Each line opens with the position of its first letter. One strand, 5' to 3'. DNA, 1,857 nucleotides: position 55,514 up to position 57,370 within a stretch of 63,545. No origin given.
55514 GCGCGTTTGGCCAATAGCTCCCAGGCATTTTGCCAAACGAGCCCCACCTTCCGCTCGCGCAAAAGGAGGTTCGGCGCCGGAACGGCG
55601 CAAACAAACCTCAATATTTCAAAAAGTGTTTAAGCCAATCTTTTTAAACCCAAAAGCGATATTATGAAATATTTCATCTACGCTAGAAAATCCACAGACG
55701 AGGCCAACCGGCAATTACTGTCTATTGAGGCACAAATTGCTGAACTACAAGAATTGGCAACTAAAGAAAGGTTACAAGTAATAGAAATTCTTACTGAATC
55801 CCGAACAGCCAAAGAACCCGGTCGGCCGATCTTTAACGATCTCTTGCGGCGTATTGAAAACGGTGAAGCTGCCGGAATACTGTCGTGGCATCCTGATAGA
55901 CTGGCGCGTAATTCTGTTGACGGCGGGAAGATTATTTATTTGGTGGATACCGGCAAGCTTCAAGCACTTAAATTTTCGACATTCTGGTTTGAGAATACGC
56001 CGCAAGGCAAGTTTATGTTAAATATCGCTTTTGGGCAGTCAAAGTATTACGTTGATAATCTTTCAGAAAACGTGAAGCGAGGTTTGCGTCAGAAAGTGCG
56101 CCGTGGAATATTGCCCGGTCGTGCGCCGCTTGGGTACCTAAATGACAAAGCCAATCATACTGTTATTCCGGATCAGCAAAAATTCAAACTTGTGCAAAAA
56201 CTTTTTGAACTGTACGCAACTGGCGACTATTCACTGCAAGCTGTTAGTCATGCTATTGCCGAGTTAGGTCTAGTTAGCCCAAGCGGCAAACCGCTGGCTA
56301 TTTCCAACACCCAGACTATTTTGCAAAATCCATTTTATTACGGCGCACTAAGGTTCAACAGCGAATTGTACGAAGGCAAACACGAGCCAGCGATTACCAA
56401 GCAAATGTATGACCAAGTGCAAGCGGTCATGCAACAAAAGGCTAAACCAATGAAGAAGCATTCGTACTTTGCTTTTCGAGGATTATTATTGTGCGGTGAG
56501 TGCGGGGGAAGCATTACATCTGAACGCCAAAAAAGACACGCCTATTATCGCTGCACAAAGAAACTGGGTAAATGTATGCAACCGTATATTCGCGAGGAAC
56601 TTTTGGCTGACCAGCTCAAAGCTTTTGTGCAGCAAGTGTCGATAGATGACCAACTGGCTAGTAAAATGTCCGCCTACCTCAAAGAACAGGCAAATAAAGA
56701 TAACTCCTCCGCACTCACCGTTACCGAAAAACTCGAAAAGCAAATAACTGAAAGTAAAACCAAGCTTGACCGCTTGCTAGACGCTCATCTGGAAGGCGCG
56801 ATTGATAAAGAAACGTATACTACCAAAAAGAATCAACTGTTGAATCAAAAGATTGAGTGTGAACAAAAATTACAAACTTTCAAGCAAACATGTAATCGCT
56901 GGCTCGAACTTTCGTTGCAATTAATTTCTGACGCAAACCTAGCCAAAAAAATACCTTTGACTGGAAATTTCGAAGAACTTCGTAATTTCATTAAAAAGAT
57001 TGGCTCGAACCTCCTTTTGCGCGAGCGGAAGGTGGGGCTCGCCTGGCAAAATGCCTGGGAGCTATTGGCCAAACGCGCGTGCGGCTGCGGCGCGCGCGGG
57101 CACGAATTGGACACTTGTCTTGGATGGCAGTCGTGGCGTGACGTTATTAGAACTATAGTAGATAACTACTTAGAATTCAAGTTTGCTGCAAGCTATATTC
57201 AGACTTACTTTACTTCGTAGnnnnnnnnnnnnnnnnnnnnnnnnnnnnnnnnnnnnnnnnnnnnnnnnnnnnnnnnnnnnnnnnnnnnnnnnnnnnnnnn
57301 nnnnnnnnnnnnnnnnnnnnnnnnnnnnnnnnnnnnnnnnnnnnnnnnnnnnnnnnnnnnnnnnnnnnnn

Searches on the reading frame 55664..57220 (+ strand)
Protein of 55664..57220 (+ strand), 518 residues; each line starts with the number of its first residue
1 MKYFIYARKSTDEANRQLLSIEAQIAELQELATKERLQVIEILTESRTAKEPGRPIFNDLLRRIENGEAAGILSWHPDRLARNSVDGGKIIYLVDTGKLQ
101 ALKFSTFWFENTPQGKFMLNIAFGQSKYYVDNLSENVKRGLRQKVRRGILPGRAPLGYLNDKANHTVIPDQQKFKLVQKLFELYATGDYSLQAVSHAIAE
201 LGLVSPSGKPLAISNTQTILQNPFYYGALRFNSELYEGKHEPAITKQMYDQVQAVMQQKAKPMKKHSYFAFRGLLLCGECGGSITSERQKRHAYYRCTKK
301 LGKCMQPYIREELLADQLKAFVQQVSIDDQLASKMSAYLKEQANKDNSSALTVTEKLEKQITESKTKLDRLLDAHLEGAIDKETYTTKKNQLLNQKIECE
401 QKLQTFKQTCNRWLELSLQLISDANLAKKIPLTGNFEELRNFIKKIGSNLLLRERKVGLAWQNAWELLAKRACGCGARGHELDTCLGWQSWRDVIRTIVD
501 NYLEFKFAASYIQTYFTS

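Call 7: search_protein_families(library=pfam, proteins=[window:55664-57220:+], max_evalue=0.01)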
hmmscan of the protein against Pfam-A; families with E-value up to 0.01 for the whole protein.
window:55664-57220:+ (518 aa): 4 families
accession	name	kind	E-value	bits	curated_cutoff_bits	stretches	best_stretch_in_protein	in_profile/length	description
PF00239.26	Resolvase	-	2.8e-19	70.1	23.3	1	4-148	2-143/145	Resolvase, N terminal domain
PF07508.19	Recombinase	-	1e-14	55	21.1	1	173-258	3-101/102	Recombinase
PF13408.12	Zn_ribbon_recom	-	6.3e-11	42.9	25.3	1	271-321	2-56/58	Recombinase zinc beta ribbon domain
PF13919.11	ASXH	-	0.0029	18.1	25.8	1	163-269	36-125/130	Asx homology domain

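Call 8: search_protein_families(library=ncbifam, proteins=[window:55664-57220:+], max_evalue=0.01)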
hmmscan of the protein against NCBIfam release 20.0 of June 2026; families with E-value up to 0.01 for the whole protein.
window:55664-57220:+ (518 aa): 8 families
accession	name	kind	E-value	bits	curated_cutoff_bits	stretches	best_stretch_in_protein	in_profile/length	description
NF047343.1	SCCmet_CcrB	equivalog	4.1e-32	111.5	900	1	5-382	11-419/542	cassette chromosome recombinase CcrB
NF041201.1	recomb_XisF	equivalog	2.1e-30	106.1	375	1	6-397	4-415/465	fdxN element excision recombinase XisF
NF047347.1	SCCmet_CcrC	equivalog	1.5e-23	83.2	900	2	3-233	5-242/558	cassette chromosome recombinase CcrC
NF047344.1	SCCmet_CcrA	equivalog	3.5e-23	82.4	700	1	6-403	7-390/442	cassette chromosome recombinase CcrA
NF033518.0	transpos_IS607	equivalog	4.1e-08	33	110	1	3-83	56-133/187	IS607 family transposase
NF049883.1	resolv_YneB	equivalog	1.4e-07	31.2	175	1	4-151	3-149/211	YneB family resolvase-like protein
NF047935.1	antiphage_GapS6a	subfamily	0.00099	19.4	90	0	313-360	23-70/104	GapS6a family protein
TIGR03798.1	leader_Nif11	subfamily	0.0041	17.3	32.3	0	316-340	4-28/68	Nif11-like leader peptide family RiPP precursor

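Call 9: search_protein_families(library=padloc, proteins=[window:55664-57220:+], max_evalue=0.01)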
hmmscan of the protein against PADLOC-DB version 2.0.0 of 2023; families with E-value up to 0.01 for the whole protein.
window:55664-57220:+ (518 aa): 0 families

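Call 10: search_protein_families(library=phrogs, proteins=[window:55664-57220:+], max_evalue=0.01)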
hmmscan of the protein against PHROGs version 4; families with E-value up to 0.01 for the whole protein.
window:55664-57220:+ (518 aa): 3 families
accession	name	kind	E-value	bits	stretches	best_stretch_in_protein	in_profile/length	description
phrog_95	-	integration and excision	3.1e-78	265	1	1-458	88-561/651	integrase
phrog_125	-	DNA, RNA and nucleotide metabolism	2.9e-19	70.6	1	1-256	20-248/254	DNA invertase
phrog_6620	-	integration and excision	0.0038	17.8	0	3-83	58-134/201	transposase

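Call 52: find_homologous_proteins(query=window:55664-57217:+, max_evalue=1e-20)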
Query window:55664-57217:+ (518 aa): 7827 proteins with E <= 1e-20 among 8000 candidates; the best 120 are listed.
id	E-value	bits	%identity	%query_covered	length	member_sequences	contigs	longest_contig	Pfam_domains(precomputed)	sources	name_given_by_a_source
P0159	0.0e+0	1171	100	100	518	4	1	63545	PF07508.20,PF00239.27,PF13408.13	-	-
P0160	2.6e-253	859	76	94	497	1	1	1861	PF07508.20,PF00239.27,PF13408.13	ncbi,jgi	jgi:site-specific DNA recombinase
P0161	1.1e-212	725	43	91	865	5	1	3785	PF07508.20,PF00239.27,PF13408.13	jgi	-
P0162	1.5e-206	705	44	93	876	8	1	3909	PF07697.17,PF07508.20,PF00239.27,PF13408.13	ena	-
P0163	1.0e-194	666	-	-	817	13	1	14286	PF07508.20,PF00239.27,PF13408.13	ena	-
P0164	8.5e-193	660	41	97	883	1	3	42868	PF07508.20,PF00239.27,PF13408.13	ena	-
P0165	1.7e-190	652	43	91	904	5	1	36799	PF07508.20,PF00239.27,PF13408.13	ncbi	-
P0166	1.0e-189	649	43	91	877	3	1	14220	PF07508.20,PF00239.27,PF13408.13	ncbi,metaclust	ncbi:MAG: Recombinase, partial [Parcubacteria group bacterium GW2011_GWA1_38_7]|metaclust:status=act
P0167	4.7e-189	647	-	-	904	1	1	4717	PF07508.20,PF00239.27,PF13408.13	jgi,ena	-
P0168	4.1e-184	631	-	-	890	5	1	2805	PF07508.20,PF00239.27,PF13408.13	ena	-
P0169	5.0e-183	627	-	-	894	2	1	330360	PF07508.20,PF00239.27,PF13408.13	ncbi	ncbi:MAG: recombinase family protein, partial [Patescibacteria group bacterium]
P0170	2.0e-182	625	60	91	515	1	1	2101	PF07508.20,PF00239.27,PF13408.13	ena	-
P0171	2.5e-182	625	61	90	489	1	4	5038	PF07508.20,PF00239.27,PF13408.13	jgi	-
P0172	3.0e-181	622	60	90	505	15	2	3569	PF07508.20,PF00239.27,PF13408.13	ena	-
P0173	5.6e-181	621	58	96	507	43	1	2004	PF07508.20,PF00239.27,PF13408.13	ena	-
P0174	4.6e-180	618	57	96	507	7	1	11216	PF07508.20,PF00239.27,PF13408.13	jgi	-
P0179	1.8e-178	612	57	95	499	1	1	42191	PF07508.20,PF00239.27,PF13408.13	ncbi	-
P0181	4.4e-178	611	57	96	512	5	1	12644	PF07508.20,PF00239.27,PF13408.13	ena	-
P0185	2.2e-177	609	59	90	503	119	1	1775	PF07508.20,PF00239.27,PF13408.13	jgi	-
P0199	7.3e-175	600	58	90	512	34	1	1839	PF07508.20,PF00239.27,PF13408.13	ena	-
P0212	8.3e-174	597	57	95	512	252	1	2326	PF07508.20,PF00239.27,PF13408.13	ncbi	-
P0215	1.4e-173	596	57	92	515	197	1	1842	PF07508.20,PF00239.27,PF13408.13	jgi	-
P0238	7.1e-171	587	54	99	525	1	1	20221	PF07508.20,PF00239.27,PF13408.13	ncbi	-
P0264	1.4e-168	580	57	90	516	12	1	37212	PF07508.20,PF00239.27,PF13408.13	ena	-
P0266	2.6e-168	579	56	90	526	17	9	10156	PF07508.20,PF00239.27,PF13408.13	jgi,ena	-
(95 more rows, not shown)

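Call 58: find_encoding_contigs(protein=P0179, flank=10000, max_places=2)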
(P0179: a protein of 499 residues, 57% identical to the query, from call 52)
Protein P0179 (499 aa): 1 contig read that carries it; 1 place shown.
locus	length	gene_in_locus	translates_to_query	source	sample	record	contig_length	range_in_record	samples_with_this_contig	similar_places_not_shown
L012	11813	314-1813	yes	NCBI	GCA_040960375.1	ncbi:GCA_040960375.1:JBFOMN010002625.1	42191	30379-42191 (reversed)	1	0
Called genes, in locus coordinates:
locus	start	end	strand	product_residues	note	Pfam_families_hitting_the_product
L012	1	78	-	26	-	?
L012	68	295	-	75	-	-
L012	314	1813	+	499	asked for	PF00239:Resolvase, PF07508:Recombinase, PF13408:Zn_ribbon_recom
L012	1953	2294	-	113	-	-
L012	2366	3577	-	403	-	PF05496:RuvB_N (weak), PF13177:DNA_pol3_delta2, PF13245:AAA_19 (weak), PF13604:AAA_30 (weak), PF00004:AAA, PF13401:AAA_22, PF22608:DNAX_ATPase_lid, PF12169:DNA_pol3_gamma3, +2 more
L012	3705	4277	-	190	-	-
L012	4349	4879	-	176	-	PF13489:Methyltransf_23 (weak), PF00891:Methyltransf_2 (weak), PF02353:CMAS, PF06325:PrmA (weak), PF13847:Methyltransf_31, PF08241:Methyltransf_11, PF08242:Methyltransf_12, PF13649:Methyltransf_25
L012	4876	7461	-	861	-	PF26449:DUF8128, PF01935:DUF87, PF10412:TrwB_AAD_bind, PF02534:T4SS-DNA_transf (weak), PF12696:TraG-D_C (weak)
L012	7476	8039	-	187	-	-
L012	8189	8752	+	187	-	-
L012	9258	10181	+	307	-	PF01544:CorA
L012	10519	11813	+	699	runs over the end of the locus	PF19543:GH123_N (faint), PF22680:Glyco_hydro_123_N_2, PF13320:GH123_cat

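Call 59: find_encoding_contigs(protein=P0238, flank=10000, max_places=2)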
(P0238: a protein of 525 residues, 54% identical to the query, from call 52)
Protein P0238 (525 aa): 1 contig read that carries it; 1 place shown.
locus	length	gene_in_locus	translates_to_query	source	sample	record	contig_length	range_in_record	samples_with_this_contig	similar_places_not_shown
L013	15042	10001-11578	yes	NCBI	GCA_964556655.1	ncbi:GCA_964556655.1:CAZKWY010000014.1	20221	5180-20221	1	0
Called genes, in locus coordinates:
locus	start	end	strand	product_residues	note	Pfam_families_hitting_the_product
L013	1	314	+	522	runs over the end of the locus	PF00239:Resolvase, PF07508:Recombinase, PF13408:Zn_ribbon_recom (weak)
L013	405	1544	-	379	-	PF13439:Glyco_transf_4, PF20706:GT4-conflict, PF00534:Glycos_transf_1, PF13692:Glyco_trans_1_4, PF13524:Glyco_trans_1_2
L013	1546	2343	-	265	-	PF01149:Fapy_DNA_glyco, PF05833:NFACT_N (weak), PF06831:H2TH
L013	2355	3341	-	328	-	PF13641:Glyco_tranf_2_3, PF00535:Glycos_transf_2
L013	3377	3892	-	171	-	PF00254:FKBP_C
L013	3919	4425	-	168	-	-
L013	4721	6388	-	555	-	PF01656:CbiA (weak), PF06418:CTP_synth_N, PF00117:GATase, PF07722:Peptidase_C26 (weak)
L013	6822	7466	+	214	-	PF13489:Methyltransf_23, PF03848:TehB, PF05175:MTS (weak), PF08241:Methyltransf_11, PF08242:Methyltransf_12, PF13649:Methyltransf_25, PF13847:Methyltransf_31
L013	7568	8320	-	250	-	PF03372:Exo_endo_phos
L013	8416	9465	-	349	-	PF04055:Radical_SAM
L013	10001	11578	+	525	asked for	PF00239:Resolvase, PF07508:Recombinase, PF13408:Zn_ribbon_recom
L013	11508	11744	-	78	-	PF15919:HicB_lk_antitox, PF21748:UPF0150 (weak)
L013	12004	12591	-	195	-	-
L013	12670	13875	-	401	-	PF12704:MacB_PCD, PF02687:FtsX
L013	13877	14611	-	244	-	PF00005:ABC_tran, PF02463:SMC_N (faint), PF20720:nSTAND3 (faint), PF13304:AAA_21 (faint)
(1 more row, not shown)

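Call 60: find_encoding_contigs(protein=P0181, flank=10000, max_places=2)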
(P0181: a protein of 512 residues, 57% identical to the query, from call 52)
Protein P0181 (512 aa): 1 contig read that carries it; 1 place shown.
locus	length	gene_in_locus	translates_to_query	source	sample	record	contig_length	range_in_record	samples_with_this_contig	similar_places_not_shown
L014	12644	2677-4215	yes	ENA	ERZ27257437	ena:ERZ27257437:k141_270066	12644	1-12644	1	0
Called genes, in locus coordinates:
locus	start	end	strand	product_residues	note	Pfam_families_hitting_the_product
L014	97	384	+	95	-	-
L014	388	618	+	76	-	PF07927:HicA_toxin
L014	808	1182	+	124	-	PF06262:Zincin_1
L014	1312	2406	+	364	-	PF03215:Rad17 (weak), PF05496:RuvB_N (faint), PF13177:DNA_pol3_delta2, PF00004:AAA, PF07728:AAA_5 (weak), PF13401:AAA_22 (weak), PF22608:DNAX_ATPase_lid, PF12169:DNA_pol3_gamma3, +3 more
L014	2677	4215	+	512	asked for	PF00239:Resolvase, PF07508:Recombinase, PF13408:Zn_ribbon_recom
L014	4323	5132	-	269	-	-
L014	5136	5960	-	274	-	-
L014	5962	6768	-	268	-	PF01555:N6_N4_Mtase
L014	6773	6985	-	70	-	PF13560:HTH_31 (weak), PF12844:HTH_19, PF01381:HTH_3, PF13443:HTH_26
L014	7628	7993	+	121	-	PF09685:MamF_MmsF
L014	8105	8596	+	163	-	PF00293:NUDIX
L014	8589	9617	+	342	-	-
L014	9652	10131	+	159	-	PF03891:DUF333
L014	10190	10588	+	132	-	PF07883:Cupin_2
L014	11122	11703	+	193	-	PF06559:DCD_N, PF22569:DCD_C, PF22769:DCD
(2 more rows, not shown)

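Call 72: find_encoding_contigs(protein=P0160, flank=3000, max_places=3)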
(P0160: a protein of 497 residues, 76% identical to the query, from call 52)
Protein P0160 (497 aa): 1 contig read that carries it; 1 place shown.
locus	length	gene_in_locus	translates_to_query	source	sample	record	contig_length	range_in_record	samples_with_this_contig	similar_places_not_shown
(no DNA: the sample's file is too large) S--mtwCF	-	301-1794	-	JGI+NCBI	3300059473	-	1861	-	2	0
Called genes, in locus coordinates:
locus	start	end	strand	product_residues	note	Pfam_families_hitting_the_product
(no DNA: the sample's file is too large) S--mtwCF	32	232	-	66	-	-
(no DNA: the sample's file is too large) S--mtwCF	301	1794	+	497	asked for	PF00239:Resolvase, PF07508:Recombinase, PF13408:Zn_ribbon_recom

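Call 83: find_related_loci(query=A6, collection=metagenome_contigs, flank=6000)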
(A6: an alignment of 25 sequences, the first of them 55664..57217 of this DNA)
Query A6 (518 aa) in metagenome_contigs; peptide patterns used: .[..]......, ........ (x = any residue, [..] = any of these).
600 stretches matched a pattern (row limit reached: there are more); 562 encode a relative of the query (tblastn E <= 1e-3); the best 80 are kept; 80 distinct loci.
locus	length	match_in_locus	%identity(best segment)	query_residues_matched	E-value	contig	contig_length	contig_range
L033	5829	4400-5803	59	2-468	0e+0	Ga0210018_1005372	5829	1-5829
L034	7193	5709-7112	60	2-468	0e+0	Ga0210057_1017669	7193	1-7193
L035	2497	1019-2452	58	1-479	0e+0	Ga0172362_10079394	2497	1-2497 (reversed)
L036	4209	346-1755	58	2-470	0e+0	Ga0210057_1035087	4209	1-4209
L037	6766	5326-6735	58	2-470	0e+0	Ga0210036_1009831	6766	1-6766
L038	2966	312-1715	59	2-468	0e+0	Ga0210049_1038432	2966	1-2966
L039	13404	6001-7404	58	2-468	0e+0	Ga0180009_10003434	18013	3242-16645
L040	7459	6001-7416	58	2-472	0e+0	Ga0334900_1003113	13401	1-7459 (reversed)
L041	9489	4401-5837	58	2-477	0e+0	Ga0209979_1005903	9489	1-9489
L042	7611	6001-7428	56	2-478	3e-180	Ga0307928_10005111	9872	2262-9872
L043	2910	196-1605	58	2-470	0e+0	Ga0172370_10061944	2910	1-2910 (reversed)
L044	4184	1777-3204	57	2-478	0e+0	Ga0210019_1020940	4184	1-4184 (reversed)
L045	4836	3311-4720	59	2-470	0e+0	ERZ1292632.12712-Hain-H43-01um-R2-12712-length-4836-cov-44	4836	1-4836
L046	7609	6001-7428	55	2-478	3e-177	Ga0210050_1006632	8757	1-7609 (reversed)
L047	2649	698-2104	56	2-469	0e+0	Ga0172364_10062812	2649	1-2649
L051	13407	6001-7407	56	2-469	2e-175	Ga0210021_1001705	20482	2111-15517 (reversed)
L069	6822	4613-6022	54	1-468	1e-163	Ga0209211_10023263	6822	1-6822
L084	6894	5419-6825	51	2-469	1e-156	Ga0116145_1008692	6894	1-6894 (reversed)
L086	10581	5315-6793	48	2-493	1e-155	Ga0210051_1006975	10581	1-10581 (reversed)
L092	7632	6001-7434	51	2-470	1e-153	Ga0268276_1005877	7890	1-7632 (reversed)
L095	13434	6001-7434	50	2-469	8e-153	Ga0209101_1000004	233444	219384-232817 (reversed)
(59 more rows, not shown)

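Call 95: find_related_loci(query=A6, collection=viral_contigs, flank=10000)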
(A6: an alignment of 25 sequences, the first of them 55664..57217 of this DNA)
Query A6 (518 aa) in viral_contigs; peptide patterns used: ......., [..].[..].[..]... (x = any residue, [..] = any of these).
235 stretches matched a pattern; 66 encode a relative of the query (tblastn E <= 1e-3); 66 distinct loci.
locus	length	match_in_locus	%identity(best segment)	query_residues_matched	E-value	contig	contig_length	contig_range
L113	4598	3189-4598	48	2-469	7e-147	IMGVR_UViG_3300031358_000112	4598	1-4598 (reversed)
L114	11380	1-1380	46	12-470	9e-138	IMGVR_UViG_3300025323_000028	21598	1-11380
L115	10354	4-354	69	1-117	2e-49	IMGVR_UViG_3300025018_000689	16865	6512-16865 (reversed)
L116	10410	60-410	69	1-117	4e-49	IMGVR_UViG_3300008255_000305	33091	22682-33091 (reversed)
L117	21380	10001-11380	21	1-436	4e-17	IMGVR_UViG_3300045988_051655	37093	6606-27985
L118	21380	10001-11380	21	1-436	7e-17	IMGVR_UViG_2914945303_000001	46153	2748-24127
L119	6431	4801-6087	22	1-399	7e-17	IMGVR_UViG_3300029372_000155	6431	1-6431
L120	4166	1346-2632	22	1-399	7e-17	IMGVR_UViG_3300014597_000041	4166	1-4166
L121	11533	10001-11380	21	1-436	1e-16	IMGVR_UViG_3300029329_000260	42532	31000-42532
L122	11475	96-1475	21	1-436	2e-16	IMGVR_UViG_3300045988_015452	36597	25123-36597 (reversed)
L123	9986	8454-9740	22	1-399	3e-16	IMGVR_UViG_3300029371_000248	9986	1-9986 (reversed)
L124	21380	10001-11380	21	1-436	2e-16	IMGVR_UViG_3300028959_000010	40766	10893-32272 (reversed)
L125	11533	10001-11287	22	1-399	3e-16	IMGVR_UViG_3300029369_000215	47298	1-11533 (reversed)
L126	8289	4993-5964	23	1-292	4e-16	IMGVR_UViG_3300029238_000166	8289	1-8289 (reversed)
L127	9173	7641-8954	21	1-408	4e-16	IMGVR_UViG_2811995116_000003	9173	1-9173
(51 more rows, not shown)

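Call 101: search_protein_families(library=pfam, proteins=[L092:226-2745:-, L092:2669-3751:-, L092:4165-5163:-, L095:2941-4110:-, L095:4119-5153:-, L051:2461-5259:-, L069:161-2206:-, L086:3125-4747:+, L084:2582-3706:-, L084:1667-2158:-], max_evalue=0.001)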
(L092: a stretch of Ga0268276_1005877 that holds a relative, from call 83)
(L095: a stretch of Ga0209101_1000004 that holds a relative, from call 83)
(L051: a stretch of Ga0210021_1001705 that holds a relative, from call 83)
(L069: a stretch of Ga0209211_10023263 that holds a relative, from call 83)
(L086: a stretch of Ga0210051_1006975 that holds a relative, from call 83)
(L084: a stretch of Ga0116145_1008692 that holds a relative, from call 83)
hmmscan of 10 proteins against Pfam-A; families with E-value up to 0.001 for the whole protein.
L092:226-2745:- (839 aa): 0 families

L092:2669-3751:- (360 aa): 3 families
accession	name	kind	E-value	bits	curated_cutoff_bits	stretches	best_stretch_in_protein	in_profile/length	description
PF03235.19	GmrSD_N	-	1.2e-18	68.4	33.2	1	34-154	13-198/199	GmrSD restriction endonuclease, N-terminal domain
PF01844.29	HNH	-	2.4e-12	47.2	21.4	1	315-358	1-45/47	HNH endonuclease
PF14279.12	HNH_5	-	1.5e-05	25.3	27.5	1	315-356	1-42/56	HNH endonuclease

L092:4165-5163:- (332 aa): 1 family
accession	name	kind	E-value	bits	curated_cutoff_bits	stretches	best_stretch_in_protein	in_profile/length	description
PF13651.11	EcoRI_methylase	-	2.1e-130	435.5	26.4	1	10-327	2-345/345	Adenine-specific methyltransferase EcoRI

L095:2941-4110:- (389 aa): 0 families

L095:4119-5153:- (344 aa): 3 families
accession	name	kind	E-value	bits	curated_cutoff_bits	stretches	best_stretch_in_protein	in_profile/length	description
PF01555.25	N6_N4_Mtase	-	4.1e-50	171.2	26.7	1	30-327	1-220/221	DNA methylase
PF02086.21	MethyltransfD12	-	0.00032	21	22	1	278-332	9-64/253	D12 class N6 adenine-specific DNA methyltransferase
PF08241.18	Methyltransf_11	-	0.001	20.1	21.2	0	297-334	5-42/95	Methyltransferase domain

L051:2461-5259:- (932 aa): 11 families
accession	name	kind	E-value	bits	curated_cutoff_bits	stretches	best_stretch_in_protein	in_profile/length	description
PF13087.12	AAA_12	-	1.6e-31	109.8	27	1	600-793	2-194/195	AAA domain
PF13086.12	AAA_11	-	1.5e-21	77.8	27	1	259-566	2-251/257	AAA domain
PF04480.18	DUF559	-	4.6e-14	52.7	20.6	1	829-930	14-108/109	Protein of unknown function (DUF559)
PF13245.12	AAA_19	-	1.2e-10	42.1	25.1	1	265-326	3-66/134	AAA domain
PF13604.12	AAA_30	-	1.6e-09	38.2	27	1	260-327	3-72/191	AAA domain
PF18741.7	MTES_1575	-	2.3e-07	31.2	38.2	1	844-930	8-96/96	REase_MTES_1575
PF01443.25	Viral_helicase1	-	5.3e-07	30.1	21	0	526-568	56-100/228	Viral superfamily 1 RNA helicase core domain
PF00580.27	UvrD-helicase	-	2.1e-05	24.8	23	1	263-523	5-213/271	UvrD/REP helicase N-terminal domain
PF09848.15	SLFN-g3_helicase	-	4.3e-05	23.4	24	1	274-336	2-58/354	Schlafen group 3, DNA/RNA helicase domain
PF20720.3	nSTAND3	-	7.2e-05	23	27.2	1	269-320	13-64/155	Novel STAND NTPase 3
PF06745.19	ATPase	-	0.00026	20.9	26.6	1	270-329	16-71/231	KaiC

L069:161-2206:- (681 aa): 6 families
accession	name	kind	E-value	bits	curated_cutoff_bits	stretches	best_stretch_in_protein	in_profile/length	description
PF02384.22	N6_Mtase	-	1e-40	140.4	20.4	1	152-417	23-256/311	N-6 DNA Methylase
PF07669.17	Eco57I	-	2.3e-14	54.3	25.3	1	211-359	1-153/171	Eco57I restriction-modification methylase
PF01420.25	Methylase_S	-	1.4e-08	35.6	22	1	501-665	7-154/168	Type I restriction modification DNA specificity domain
PF20473.4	MmeI_Mtase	-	5.4e-07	29.5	27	1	178-233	22-85/259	MmeI, DNA-methyltransferase domain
PF01170.24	UPF0020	-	0.00065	19.9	22.3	0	170-282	23-133/197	RMKL-like, methyltransferase domain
PF05175.20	MTS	-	0.0009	19.4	23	0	265-288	93-116/170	Methyltransferase small domain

L086:3125-4747:+ (540 aa): 1 family
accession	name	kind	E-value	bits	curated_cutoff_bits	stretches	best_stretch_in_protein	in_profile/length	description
PF18933.6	PsbP_2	-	3.8e-08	34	27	1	14-83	1-66/184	PsbP-like protein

L084:2582-3706:- (374 aa): 1 family
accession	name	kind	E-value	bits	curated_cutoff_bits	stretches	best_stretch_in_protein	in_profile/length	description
PF02086.21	MethyltransfD12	-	1.2e-23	84.6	22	1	26-269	1-215/253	D12 class N6 adenine-specific DNA methyltransferase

L084:1667-2158:- (163 aa): 1 family
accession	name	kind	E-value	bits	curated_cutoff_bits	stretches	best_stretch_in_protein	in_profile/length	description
PF08937.16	ThsB_TIR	-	1.1e-26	93.5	21.2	1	6-104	1-99/100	Thoeris protein ThsB, TIR-like domain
